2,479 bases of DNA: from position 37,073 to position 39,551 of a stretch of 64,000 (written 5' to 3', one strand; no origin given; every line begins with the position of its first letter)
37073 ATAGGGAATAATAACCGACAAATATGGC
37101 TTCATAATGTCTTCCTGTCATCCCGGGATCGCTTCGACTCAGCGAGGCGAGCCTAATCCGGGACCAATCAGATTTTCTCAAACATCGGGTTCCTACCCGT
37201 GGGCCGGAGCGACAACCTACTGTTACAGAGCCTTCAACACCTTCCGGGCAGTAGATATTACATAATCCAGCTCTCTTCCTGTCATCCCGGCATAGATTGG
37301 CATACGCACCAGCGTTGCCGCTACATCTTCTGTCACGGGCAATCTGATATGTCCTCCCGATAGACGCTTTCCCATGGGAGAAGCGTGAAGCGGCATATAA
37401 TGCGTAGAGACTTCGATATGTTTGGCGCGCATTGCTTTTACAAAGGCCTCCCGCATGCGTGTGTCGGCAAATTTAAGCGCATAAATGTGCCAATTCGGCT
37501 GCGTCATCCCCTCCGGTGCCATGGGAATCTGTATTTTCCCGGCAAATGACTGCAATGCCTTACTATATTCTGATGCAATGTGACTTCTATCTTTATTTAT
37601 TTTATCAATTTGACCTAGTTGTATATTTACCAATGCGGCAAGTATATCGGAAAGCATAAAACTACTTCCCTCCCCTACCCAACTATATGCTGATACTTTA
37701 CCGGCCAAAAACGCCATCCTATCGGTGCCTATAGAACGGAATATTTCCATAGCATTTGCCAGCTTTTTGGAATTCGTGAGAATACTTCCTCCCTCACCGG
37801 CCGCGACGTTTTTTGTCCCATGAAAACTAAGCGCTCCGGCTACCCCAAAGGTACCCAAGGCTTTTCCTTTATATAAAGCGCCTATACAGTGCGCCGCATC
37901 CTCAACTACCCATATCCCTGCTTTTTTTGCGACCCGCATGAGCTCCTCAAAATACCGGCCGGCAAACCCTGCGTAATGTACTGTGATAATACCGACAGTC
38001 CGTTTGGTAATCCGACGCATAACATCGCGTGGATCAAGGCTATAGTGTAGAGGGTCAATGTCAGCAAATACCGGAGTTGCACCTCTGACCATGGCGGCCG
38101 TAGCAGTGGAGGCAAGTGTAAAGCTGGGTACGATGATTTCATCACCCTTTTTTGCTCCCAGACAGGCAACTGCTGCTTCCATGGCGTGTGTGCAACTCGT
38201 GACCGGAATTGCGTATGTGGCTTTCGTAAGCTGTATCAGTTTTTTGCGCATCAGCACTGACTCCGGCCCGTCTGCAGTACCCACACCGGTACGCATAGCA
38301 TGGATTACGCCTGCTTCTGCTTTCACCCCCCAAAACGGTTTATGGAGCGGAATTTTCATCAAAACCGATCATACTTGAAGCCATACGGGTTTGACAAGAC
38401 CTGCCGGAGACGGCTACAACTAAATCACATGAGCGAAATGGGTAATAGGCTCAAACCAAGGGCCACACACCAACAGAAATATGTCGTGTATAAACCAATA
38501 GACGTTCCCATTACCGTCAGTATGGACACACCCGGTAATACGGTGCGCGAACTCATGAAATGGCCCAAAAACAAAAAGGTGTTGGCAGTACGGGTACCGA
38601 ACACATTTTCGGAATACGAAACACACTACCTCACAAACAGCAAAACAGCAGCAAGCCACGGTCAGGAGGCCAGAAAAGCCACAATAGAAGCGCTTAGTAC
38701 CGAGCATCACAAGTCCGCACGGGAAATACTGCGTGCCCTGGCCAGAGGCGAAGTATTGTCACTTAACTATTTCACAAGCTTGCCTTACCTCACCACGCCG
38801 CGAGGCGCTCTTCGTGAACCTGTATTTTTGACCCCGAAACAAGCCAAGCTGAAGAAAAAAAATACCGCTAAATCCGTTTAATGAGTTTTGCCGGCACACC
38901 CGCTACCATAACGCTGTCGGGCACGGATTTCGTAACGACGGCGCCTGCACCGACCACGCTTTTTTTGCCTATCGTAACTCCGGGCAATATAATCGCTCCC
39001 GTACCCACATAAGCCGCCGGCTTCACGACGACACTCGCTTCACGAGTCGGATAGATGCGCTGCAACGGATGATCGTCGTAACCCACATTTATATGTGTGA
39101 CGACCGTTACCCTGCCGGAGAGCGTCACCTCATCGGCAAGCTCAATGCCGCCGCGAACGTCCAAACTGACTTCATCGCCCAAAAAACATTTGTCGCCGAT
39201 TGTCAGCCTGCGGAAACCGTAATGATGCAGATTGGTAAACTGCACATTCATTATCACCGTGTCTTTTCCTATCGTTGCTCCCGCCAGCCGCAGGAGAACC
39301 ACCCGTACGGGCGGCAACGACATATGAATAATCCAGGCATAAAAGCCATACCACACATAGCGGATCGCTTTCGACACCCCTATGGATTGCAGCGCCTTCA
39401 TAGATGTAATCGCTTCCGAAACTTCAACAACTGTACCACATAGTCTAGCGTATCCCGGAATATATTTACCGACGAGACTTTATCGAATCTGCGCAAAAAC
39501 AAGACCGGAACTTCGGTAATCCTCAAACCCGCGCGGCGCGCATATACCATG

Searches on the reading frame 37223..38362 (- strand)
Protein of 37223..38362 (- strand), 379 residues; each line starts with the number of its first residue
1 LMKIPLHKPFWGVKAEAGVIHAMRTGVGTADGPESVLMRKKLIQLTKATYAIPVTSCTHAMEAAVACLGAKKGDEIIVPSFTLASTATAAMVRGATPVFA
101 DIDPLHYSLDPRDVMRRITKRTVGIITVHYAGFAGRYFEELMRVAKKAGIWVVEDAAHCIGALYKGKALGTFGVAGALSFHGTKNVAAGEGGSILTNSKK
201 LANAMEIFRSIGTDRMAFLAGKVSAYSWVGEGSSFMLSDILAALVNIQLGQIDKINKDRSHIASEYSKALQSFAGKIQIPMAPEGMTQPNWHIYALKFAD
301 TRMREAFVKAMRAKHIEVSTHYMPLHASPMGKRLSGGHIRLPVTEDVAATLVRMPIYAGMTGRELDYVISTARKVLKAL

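Call 8: search_protein_families(library=pfam, proteins=[window:37223-38362:-], max_evalue=0.001)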
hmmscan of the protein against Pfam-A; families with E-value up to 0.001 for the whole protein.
window:37223-38362:- (379 aa): 3 families
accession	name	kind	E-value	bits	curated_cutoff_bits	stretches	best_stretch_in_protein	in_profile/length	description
PF01041.23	DegT_DnrJ_EryC1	-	1.5e-85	288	19.8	1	18-371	10-358/360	DegT/DnrJ/EryC1/StrS aminotransferase family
PF00155.27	Aminotran_1_2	-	7.5e-06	25.8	19.7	1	37-170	46-200/361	Aminotransferase class I and II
PF00266.25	Aminotran_5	-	6.7e-05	22.5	21.5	1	42-231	55-249/371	Aminotransferase class-V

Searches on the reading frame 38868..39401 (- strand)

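Call 8: search_protein_families(library=pfam, proteins=[window:38868-39401:-], max_evalue=0.001)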
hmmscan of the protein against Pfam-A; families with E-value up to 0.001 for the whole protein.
window:38868-39401:- (177 aa): 2 families
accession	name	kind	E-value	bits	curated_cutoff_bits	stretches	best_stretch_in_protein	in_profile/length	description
PF00132.30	Hexapep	-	2.4e-09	36.9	27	1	124-158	2-36/36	Bacterial transferase hexapeptide (six repeats)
PF14602.12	Hexapep_2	-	1.4e-08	34.7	27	1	132-158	10-34/34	Hexapeptide repeat of succinyl-transferase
